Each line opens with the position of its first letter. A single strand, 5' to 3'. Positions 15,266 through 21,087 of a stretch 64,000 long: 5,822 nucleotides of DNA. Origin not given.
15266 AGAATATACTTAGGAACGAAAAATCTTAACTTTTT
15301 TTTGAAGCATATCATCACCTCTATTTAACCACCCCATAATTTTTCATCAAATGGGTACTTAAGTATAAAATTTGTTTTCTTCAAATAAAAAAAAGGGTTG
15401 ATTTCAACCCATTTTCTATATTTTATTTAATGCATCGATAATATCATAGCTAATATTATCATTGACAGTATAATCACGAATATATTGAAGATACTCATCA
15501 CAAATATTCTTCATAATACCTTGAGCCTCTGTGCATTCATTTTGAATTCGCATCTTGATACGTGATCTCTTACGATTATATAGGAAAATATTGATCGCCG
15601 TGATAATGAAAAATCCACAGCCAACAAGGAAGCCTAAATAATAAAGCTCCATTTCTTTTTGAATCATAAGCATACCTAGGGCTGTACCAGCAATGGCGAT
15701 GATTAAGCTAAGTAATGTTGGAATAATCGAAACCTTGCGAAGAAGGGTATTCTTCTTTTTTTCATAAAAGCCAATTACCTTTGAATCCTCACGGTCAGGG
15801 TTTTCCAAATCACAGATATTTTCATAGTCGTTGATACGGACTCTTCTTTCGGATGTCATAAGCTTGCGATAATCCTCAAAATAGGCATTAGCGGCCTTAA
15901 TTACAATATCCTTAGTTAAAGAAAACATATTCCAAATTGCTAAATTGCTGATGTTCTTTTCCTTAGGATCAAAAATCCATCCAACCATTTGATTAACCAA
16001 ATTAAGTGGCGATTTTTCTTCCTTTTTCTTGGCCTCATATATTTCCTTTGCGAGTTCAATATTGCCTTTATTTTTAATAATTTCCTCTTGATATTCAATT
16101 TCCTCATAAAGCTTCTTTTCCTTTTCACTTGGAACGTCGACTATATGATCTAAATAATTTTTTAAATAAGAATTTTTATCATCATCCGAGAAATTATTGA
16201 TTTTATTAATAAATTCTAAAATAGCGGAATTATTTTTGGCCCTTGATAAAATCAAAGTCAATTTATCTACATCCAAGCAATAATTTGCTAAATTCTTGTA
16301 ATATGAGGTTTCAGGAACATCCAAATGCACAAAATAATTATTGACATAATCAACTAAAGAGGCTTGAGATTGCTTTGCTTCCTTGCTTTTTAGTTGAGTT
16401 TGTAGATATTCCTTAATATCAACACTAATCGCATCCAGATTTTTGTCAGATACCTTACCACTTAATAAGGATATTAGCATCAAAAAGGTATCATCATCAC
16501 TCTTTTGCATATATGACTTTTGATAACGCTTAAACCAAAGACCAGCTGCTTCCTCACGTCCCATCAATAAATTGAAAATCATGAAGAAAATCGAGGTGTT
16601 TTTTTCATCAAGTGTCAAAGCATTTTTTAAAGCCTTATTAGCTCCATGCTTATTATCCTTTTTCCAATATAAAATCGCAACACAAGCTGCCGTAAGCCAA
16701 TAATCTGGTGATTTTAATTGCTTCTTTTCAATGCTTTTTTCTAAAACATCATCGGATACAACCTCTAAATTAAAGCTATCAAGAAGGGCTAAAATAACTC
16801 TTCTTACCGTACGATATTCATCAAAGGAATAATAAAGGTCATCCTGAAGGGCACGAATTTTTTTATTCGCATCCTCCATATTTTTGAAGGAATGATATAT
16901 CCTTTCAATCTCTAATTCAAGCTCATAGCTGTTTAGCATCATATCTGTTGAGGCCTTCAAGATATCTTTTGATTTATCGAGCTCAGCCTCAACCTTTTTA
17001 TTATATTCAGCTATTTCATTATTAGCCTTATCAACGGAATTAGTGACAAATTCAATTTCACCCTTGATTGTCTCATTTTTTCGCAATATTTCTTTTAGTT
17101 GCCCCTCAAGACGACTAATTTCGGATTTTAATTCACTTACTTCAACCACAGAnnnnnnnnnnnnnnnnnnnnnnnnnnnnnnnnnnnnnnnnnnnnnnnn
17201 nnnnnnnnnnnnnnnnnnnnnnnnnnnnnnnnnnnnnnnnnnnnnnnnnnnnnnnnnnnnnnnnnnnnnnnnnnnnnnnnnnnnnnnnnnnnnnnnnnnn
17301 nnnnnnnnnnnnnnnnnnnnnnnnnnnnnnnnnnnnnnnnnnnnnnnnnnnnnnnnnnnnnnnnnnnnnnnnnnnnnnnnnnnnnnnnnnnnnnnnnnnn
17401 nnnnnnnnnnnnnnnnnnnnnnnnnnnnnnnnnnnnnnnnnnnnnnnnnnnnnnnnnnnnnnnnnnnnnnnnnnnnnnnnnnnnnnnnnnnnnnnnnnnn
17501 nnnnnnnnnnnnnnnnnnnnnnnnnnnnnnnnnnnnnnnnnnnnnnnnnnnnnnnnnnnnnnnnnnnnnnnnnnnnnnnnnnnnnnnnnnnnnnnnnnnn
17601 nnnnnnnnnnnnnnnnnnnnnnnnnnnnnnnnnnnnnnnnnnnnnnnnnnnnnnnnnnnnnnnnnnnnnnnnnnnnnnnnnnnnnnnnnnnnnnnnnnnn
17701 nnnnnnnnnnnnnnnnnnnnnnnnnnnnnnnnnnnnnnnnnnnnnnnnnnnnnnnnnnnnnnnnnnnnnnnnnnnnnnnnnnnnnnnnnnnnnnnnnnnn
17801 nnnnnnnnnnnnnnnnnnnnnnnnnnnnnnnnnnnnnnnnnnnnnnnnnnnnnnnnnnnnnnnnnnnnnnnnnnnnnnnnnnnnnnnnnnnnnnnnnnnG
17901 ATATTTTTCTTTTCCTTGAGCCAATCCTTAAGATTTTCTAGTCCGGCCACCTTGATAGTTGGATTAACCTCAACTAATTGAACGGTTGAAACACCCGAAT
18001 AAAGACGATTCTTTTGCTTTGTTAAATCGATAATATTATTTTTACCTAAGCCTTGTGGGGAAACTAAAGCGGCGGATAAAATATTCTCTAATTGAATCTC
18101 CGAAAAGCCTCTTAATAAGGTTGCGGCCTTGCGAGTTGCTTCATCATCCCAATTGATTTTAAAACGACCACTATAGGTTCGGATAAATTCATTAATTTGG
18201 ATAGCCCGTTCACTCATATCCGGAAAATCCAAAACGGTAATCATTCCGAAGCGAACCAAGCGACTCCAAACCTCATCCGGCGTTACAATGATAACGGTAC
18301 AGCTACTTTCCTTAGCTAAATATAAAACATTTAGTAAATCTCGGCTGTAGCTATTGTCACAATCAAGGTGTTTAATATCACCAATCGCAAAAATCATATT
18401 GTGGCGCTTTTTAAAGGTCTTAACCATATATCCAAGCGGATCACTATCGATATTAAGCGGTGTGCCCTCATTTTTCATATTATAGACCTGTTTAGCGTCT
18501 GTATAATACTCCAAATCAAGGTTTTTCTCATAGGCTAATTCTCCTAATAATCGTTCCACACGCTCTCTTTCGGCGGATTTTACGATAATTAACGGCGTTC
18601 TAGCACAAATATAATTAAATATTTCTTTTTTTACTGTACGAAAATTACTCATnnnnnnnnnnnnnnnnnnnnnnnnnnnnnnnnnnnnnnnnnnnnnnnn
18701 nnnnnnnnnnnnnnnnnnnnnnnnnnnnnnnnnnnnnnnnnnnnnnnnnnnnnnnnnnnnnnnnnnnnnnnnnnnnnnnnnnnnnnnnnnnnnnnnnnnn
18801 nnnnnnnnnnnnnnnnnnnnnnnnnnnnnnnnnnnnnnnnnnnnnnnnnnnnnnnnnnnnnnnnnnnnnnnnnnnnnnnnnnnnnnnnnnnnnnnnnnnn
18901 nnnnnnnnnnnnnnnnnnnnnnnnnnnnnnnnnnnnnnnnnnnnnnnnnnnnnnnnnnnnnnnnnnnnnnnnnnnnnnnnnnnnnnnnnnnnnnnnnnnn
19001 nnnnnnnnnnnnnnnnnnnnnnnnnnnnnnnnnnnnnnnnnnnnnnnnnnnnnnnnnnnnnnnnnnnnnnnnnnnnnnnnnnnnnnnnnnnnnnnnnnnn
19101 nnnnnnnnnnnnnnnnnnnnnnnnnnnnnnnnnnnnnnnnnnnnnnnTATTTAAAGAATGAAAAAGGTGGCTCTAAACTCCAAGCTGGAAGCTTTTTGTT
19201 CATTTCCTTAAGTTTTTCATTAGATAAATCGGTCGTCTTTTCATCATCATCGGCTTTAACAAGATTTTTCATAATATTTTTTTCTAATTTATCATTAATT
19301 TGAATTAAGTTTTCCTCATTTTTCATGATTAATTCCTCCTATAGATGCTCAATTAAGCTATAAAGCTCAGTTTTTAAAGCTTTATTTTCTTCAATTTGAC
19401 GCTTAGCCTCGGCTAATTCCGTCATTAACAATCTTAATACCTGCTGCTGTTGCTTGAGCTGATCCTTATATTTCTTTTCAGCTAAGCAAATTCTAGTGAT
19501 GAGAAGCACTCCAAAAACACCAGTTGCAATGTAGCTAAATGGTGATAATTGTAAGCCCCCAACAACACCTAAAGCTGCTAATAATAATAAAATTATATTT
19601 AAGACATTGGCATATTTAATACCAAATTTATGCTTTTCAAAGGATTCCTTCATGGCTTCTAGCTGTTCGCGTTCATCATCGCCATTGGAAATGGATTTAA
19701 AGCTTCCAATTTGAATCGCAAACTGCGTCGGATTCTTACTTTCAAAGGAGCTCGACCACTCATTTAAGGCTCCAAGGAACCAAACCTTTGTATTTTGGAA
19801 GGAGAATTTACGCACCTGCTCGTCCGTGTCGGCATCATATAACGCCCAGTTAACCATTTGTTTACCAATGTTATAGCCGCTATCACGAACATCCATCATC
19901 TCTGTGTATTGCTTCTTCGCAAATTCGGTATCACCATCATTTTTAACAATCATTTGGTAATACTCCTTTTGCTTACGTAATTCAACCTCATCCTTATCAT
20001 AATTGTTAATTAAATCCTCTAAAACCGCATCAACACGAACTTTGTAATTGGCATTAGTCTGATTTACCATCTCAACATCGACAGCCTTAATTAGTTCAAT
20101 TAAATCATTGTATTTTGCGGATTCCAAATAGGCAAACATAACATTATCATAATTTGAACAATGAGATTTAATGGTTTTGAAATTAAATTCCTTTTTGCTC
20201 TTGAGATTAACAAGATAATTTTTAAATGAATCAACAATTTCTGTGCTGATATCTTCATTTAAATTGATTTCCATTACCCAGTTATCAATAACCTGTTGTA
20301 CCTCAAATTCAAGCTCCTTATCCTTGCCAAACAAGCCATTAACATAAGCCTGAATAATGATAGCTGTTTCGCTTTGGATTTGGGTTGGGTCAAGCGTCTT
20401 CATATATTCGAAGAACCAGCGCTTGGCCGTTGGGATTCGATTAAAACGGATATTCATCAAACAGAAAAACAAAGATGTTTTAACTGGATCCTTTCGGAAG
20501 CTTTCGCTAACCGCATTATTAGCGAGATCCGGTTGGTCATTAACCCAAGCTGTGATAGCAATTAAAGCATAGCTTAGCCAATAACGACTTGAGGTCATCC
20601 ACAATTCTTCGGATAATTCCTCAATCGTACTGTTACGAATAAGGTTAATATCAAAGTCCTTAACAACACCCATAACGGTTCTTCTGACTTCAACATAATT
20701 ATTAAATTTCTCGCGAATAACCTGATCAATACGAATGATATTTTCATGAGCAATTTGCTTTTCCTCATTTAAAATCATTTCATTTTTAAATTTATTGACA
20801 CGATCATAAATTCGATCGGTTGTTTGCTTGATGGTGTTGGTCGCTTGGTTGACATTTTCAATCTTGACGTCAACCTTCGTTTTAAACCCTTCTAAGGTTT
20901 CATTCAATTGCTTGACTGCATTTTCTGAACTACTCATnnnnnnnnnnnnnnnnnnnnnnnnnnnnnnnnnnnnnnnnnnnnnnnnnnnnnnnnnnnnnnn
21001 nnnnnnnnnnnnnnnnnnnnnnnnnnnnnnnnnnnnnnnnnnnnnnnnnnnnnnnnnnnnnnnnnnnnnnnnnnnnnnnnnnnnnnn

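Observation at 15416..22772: Triplicated family: coiled-coil N-terminus, conserved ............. / ................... helical core and a C-terminal 2-TM hairpin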

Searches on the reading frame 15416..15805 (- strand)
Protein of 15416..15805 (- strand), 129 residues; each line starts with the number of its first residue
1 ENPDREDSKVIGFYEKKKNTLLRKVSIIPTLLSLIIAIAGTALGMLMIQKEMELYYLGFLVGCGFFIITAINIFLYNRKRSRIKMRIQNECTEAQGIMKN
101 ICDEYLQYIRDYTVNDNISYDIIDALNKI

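Call 54: search_protein_families(library=pfam, proteins=[window:15416-15805:-], max_evalue=10)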
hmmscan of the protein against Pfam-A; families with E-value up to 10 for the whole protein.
window:15416-15805:- (129 aa): 6 families
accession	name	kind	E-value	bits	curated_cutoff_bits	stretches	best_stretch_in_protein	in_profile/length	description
PF04103.21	CD20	-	0.0011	19.4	27.9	1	13-51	50-88/156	CD20-like family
PF20990.2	DUF2207_C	-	0.008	16.3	33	1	11-84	124-193/247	Predicted membrane protein (DUF2207) C-terminal domain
PF08269.17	dCache_2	-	0.028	14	26.5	1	68-126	32-85/298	Cache domain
PF08570.15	DUF1761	-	0.047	14.4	31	1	24-79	43-99/123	Protein of unknown function (DUF1761)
PF03074.21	GCS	-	0.05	13.3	25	1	83-129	326-372/372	Glutamate-cysteine ligase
PF20177.3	DUF6542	-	0.15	12.5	27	1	29-66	3-44/123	Domain of unknown function (DUF6542)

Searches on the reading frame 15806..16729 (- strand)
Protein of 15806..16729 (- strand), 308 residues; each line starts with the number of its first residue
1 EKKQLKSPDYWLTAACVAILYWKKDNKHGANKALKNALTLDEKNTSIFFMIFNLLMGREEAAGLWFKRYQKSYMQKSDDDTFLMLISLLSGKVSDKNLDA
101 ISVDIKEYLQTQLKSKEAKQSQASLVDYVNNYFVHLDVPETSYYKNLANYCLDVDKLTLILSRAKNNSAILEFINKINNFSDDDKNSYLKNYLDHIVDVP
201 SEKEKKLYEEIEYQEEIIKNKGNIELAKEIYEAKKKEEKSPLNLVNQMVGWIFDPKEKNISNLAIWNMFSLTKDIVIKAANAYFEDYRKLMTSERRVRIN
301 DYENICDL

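Call 54: search_protein_families(library=pfam, proteins=[window:15806-16729:-], max_evalue=10)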
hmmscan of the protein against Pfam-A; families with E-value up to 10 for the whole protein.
window:15806-16729:- (308 aa): 1 family
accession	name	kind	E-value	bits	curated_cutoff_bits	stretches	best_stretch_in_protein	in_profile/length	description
PF13181.12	TPR_8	-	0.68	10.7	25.7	1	20-44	10-34/34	Tetratricopeptide repeat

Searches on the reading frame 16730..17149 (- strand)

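Call 54: search_protein_families(library=pfam, proteins=[window:16730-17149:-], max_evalue=10)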
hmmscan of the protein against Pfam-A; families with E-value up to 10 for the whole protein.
window:16730-17149:- (140 aa): 52 families (the best 25 are shown)
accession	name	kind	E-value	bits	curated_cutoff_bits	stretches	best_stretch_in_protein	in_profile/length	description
PF06008.19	Laminin_I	-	7.9e-05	22.9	34.6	1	4-102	14-109/259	Laminin Domain I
PF04849.18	HAP1_N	-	0.00057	19.6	33.9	2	3-57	237-291/307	HAP1 N-terminal conserved region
PF25762.1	HAUS1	-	0.003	17.8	40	1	5-105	124-228/236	HAUS augmin-like complex subunit 1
PF13166.12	AAA_13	-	0.0047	16.1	36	1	6-104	336-431/713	AAA domain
PF13125.11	DUF3958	-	0.0053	17.5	26.3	1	36-68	58-90/107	Protein of unknown function (DUF3958)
PF05837.17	CENP-H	-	0.0074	16.6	29.9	1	36-122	88-180/202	Centromere protein H (CENP-H)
PF13851.11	GAS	-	0.013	15.3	32.3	1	3-111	34-138/200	Growth-arrest specific micro-tubule binding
PF07851.19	TMEM120A-B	-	0.015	15.1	29.8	1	9-94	2-88/324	TMEM120A/B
PF05557.18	MAD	-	0.016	14.1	30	1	3-115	456-577/661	Mitotic checkpoint protein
PF06419.17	COG6_N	-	0.022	15.3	27.4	1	17-79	27-89/114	Conserved oligomeric complex COG6, N-terminal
PF05524.18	PEP-utilisers_N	-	0.022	15.3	24.4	1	23-97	28-101/121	PEP-utilising enzyme, N-terminal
PF06818.20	Fez1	-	0.031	15.2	34.4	1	4-106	40-146/199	Fez1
PF12479.13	DUF3698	-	0.038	14.9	25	1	43-123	9-88/107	Protein of unknown function (DUF3698)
PF09787.14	Golgin_A5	-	0.045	13.7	31.7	1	14-100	45-135/305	Golgin subfamily A member 5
PF08232.17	Striatin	-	0.047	14.5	29.4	1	2-91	25-113/151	Striatin family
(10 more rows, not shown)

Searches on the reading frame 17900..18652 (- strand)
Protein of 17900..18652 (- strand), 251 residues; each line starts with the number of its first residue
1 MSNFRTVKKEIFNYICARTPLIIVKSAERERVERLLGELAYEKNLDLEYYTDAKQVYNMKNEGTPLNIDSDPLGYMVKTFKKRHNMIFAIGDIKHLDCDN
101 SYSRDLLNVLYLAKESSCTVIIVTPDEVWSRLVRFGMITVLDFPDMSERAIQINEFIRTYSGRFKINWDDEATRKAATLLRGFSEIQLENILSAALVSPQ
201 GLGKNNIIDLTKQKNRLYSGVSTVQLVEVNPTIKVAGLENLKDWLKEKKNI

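Call 44: search_protein_families(library=pfam, proteins=[window:17900-18652:-], max_evalue=1)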
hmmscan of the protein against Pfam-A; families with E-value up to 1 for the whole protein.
window:17900-18652:- (251 aa): 0 families

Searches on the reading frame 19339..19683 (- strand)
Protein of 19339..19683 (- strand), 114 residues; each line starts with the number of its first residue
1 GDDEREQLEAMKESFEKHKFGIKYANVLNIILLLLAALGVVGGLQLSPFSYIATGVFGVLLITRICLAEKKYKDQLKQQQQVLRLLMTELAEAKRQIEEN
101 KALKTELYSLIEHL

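Call 54: search_protein_families(library=pfam, proteins=[window:19339-19683:-], max_evalue=10)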
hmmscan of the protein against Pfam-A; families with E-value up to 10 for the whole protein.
window:19339-19683:- (114 aa): 6 families
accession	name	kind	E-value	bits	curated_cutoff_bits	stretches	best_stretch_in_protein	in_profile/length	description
PF11752.14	DUF3309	-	0.022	15.3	22.3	1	30-67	6-44/50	Protein of unknown function (DUF3309)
PF20878.2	REST_helical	-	0.041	14.6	27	1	77-104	22-49/65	Helical region in REST corepressor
PF09323.15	DUF1980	-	0.054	14.4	25.9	1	45-76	29-60/110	DUF1980 N-terminal domain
PF17555.7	TssN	-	0.07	13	30.3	1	12-88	24-99/274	Type VI secretion system, TssN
PF20990.2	DUF2207_C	-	0.28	11.3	33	1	17-70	129-187/247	Predicted membrane protein (DUF2207) C-terminal domain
PF01920.25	Prefoldin_2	-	0.32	11.4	27.6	1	75-110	6-41/106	Prefoldin subunit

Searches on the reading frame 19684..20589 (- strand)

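Call 54: search_protein_families(library=pfam, proteins=[window:19684-20589:-], max_evalue=10)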
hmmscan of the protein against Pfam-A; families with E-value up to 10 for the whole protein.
window:19684-20589:- (302 aa): 4 families
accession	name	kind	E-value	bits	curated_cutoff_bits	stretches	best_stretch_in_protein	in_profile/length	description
PF09828.14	ChrB_C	-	0.015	16.1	25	1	136-214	51-128/132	ChrB, C-terminal domain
PF22273.1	DUF6956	-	0.068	13.7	27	1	264-290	23-49/80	Domain of unknown function (DUF6956)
PF19913.5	WCOB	-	0.28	12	23.4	1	94-140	7-51/121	Wolframin C-terminal OB-fold domain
PF07032.16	DUF1322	-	2.1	9.3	25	1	106-172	1-60/73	Protein of unknown function (DUF1322)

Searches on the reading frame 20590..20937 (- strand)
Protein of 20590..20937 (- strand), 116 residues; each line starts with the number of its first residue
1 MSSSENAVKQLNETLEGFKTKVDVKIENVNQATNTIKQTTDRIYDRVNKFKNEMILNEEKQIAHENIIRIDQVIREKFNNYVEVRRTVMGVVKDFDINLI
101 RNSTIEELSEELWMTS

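Call 54: search_protein_families(library=pfam, proteins=[window:20590-20937:-], max_evalue=10)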
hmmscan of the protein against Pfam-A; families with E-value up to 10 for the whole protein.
window:20590-20937:- (116 aa): 10 families
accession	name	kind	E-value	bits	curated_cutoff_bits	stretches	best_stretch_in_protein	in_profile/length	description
PF12081.13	GldM_1st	-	0.017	15.6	25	1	2-61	15-77/194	GldM N-terminal domain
PF06103.16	DUF948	-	0.045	14.4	37.2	1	5-49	25-69/89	Bacterial protein of unknown function (DUF948)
PF07303.18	Occludin_ELL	-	0.065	14.5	31.2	1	10-63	30-82/101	Occludin homology domain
PF08702.15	Fib_alpha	-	0.13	12.9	29.9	1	9-87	31-110/143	Fibrinogen alpha/beta chain family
PF07323.17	DUF1465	-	0.14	12.5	25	1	17-69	92-144/153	Protein of unknown function (DUF1465)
PF01729.25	QRPTase_C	-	0.21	11.8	23.1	1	2-70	64-106/169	Quinolinate phosphoribosyl transferase, C-terminal domain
PF25496.1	URGCP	-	0.24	11.2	27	1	5-74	217-285/299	Up-regulator of cell proliferation-like domain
PF07889.17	DUF1664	-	0.27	11.7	34.6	1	6-54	48-96/124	Protein of unknown function (DUF1664)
PF12732.12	YtxH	-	0.35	11.8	37.5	1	11-46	30-69/71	YtxH-like protein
PF15005.11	IZUMO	-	0.39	11.8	25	1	20-76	52-106/143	Izumo sperm-egg fusion, Ig domain-associated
